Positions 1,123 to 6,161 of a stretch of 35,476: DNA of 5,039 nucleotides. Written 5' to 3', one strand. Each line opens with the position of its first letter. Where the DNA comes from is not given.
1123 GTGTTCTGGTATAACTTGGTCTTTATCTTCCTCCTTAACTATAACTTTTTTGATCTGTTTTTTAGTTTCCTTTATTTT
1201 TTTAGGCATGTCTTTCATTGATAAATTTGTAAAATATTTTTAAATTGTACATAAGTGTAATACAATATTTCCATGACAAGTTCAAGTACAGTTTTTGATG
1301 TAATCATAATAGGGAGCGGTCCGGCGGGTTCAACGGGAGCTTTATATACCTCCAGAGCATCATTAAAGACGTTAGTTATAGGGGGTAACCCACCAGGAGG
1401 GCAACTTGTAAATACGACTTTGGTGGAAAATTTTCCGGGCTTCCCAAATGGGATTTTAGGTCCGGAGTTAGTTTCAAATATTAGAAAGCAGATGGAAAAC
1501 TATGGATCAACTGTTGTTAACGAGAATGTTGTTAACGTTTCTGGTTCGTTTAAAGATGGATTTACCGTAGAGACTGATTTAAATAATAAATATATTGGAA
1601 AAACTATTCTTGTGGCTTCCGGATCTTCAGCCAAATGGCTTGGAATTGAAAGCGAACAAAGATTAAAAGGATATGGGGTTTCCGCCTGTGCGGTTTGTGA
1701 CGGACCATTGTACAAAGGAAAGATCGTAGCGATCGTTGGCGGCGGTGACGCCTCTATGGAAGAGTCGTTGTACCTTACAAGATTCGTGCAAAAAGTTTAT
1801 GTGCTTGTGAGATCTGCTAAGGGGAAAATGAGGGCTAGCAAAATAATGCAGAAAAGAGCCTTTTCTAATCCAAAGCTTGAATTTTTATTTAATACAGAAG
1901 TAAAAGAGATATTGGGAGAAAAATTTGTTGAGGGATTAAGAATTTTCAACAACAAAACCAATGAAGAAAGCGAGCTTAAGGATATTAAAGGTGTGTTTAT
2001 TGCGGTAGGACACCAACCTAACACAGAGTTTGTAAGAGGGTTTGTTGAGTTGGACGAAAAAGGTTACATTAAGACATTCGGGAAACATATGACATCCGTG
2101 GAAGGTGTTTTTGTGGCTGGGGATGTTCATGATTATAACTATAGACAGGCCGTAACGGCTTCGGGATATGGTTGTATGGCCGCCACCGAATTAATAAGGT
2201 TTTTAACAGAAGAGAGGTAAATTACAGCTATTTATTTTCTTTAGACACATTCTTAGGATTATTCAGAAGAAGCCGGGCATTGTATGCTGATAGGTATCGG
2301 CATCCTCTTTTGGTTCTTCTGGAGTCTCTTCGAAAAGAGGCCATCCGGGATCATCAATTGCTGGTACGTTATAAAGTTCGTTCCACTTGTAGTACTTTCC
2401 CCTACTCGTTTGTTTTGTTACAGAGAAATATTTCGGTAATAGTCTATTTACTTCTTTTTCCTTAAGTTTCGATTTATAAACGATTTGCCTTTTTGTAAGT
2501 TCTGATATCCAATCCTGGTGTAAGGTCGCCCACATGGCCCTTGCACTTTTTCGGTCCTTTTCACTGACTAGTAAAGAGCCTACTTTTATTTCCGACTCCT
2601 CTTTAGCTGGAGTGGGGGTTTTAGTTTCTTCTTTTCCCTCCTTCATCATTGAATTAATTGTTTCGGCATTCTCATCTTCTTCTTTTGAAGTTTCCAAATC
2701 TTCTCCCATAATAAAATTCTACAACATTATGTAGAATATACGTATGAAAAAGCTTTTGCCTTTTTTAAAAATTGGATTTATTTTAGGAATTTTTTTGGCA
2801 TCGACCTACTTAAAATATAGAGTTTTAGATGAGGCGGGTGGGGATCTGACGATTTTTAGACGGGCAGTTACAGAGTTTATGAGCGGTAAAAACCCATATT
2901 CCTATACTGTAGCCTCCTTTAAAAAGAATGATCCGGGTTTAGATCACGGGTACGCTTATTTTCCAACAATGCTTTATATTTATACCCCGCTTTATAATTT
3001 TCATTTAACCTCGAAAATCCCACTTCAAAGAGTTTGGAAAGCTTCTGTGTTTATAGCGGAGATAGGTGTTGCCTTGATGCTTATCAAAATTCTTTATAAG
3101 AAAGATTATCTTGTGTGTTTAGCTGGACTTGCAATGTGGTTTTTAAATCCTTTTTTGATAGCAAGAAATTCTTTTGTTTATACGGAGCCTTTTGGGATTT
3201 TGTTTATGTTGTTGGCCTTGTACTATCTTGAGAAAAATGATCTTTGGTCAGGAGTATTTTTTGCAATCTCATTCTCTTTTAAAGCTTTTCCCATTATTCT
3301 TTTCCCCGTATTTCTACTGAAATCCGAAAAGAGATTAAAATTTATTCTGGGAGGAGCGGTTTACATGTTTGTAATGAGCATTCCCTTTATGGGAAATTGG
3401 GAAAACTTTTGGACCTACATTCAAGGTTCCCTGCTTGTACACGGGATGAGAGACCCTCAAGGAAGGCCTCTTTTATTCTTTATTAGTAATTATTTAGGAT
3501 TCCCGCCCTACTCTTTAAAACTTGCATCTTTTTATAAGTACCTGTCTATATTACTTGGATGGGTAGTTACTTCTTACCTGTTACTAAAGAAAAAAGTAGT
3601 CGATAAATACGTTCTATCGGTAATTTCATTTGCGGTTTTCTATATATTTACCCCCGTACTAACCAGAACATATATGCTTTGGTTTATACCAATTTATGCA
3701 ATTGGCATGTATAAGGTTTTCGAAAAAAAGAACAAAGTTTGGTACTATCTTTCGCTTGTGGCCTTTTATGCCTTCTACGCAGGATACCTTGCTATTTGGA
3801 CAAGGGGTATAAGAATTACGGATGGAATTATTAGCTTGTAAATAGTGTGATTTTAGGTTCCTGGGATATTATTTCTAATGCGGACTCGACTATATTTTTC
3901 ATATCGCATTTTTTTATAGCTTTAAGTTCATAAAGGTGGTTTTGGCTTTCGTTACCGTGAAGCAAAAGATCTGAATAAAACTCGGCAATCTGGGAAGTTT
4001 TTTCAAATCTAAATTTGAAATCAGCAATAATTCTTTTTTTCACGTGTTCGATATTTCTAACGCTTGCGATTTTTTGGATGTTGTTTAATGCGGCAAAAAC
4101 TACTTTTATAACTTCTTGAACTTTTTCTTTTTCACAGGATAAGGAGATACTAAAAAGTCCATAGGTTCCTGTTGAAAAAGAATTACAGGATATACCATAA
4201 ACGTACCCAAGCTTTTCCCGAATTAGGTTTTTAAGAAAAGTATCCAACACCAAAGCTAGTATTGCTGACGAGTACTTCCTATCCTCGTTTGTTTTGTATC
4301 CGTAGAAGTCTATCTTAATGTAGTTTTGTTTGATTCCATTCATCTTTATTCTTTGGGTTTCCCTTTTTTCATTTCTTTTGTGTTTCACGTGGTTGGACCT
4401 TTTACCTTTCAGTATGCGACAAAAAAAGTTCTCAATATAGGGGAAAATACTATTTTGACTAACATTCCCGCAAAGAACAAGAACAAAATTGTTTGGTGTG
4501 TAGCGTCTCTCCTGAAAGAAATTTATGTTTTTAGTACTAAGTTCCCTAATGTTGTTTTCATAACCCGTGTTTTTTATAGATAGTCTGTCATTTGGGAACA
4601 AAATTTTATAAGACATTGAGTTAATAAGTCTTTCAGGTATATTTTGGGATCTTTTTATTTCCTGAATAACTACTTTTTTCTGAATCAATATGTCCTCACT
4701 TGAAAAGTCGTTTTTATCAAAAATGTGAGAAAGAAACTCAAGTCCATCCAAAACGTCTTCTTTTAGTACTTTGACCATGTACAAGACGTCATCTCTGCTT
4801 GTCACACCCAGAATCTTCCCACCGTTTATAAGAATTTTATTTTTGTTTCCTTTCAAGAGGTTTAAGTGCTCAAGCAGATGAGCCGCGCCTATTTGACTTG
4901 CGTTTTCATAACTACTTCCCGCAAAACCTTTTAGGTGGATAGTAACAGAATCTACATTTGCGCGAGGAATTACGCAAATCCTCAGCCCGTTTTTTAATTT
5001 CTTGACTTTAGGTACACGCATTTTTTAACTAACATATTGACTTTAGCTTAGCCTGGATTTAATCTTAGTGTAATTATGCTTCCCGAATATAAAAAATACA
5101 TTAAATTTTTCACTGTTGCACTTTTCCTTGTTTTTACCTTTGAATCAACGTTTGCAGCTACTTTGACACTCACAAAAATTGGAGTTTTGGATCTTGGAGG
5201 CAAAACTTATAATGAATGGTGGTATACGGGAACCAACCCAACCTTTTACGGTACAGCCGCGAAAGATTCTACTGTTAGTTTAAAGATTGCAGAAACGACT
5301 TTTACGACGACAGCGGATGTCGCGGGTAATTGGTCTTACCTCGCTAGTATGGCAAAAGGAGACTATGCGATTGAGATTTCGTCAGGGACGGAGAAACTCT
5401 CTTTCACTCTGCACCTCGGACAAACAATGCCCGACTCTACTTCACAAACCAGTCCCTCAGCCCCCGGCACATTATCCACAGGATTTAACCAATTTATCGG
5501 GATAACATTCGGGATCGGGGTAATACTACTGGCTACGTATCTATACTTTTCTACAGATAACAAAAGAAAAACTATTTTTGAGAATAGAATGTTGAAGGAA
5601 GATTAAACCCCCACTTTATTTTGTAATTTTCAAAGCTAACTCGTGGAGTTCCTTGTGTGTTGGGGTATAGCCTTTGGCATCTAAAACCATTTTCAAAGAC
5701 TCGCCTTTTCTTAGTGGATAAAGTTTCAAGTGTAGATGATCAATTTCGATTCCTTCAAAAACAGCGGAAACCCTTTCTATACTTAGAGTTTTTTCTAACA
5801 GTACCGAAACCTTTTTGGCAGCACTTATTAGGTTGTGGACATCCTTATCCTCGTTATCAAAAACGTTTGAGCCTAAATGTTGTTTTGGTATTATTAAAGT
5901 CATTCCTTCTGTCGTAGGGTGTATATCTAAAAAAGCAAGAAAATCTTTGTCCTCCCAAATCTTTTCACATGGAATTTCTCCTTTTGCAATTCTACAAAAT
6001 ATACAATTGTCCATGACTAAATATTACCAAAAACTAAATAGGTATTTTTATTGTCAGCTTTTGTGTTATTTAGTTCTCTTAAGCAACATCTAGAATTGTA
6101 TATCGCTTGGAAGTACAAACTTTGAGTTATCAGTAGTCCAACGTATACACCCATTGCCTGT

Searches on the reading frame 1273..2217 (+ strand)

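Call 33: search_protein_families(library=pfam, proteins=[window:1273-2217:+], max_evalue=0.0001)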
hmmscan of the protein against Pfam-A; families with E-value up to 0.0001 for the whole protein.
window:1273-2217:+ (315 aa): 5 families
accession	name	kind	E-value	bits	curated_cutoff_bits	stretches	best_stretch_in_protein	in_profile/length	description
PF07992.20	Pyr_redox_2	-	3.2e-40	138.8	26.1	1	8-298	1-289/291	Pyridine nucleotide-disulphide oxidoreductase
PF13738.12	Pyr_redox_3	-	1.9e-15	57.4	30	1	83-283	101-305/305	Pyridine nucleotide-disulphide oxidoreductase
PF00070.33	Pyr_redox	-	2e-11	44.7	22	1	152-217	2-70/82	Pyridine nucleotide-disulphide oxidoreductase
PF00890.30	FAD_binding_2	-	7.8e-06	25.8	20.4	0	9-45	1-38/414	FAD binding domain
PF03486.20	HI0933_like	-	9.6e-05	22.4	50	0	8-40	1-33/244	HI0933-like protein Rossmann domain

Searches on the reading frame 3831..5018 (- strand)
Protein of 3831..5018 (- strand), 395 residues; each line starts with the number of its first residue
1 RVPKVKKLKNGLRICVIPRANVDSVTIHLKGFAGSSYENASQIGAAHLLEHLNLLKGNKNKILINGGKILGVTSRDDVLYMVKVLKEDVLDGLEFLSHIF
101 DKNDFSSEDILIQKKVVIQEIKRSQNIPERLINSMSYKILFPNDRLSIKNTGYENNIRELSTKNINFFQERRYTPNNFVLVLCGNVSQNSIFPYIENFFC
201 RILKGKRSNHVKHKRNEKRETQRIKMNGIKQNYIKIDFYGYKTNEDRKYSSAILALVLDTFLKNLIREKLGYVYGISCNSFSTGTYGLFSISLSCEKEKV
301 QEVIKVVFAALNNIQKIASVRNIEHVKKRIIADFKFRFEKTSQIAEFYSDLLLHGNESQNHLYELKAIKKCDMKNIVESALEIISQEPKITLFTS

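Call 33: search_protein_families(library=pfam, proteins=[window:3831-5018:-], max_evalue=0.0001)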
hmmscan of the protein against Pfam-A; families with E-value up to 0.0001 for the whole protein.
window:3831-5018:- (395 aa): 2 families
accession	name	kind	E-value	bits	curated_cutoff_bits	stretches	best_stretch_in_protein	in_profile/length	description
PF05193.26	Peptidase_M16_C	-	8.9e-22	78.3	23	1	168-327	10-178/181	Peptidase M16 inactive domain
PF00675.25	Peptidase_M16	-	4e-15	56.4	22.3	1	21-146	9-141/149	Insulinase (Peptidase family M16)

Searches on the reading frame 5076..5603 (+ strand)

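Call 89: search_protein_families(library=pfam, proteins=[window:5076-5603:+], max_evalue=0.001)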
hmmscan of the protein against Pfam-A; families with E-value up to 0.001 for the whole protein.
window:5076-5603:+ (176 aa): 1 family
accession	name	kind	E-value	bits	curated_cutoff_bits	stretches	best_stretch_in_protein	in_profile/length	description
PF19077.6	Big_13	-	0.00044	21.1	27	1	53-101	27-81/102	Bacterial Ig-like domain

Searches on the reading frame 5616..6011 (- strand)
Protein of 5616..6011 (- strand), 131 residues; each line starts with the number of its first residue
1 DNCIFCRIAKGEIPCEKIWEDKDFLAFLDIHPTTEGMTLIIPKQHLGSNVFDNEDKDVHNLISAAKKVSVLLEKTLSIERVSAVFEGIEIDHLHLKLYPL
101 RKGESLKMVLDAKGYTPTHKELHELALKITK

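Call 89: search_protein_families(library=pfam, proteins=[window:5616-6011:-], max_evalue=0.001)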
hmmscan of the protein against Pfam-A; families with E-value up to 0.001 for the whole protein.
window:5616-6011:- (131 aa): 2 families
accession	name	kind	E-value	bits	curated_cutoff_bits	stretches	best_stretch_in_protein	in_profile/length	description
PF01230.28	HIT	-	3.5e-12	47.3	21.5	1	10-100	1-95/98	HIT domain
PF11969.13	DcpS_C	-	3.9e-09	37.4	24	1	2-78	1-76/114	Scavenger mRNA decapping enzyme C-term binding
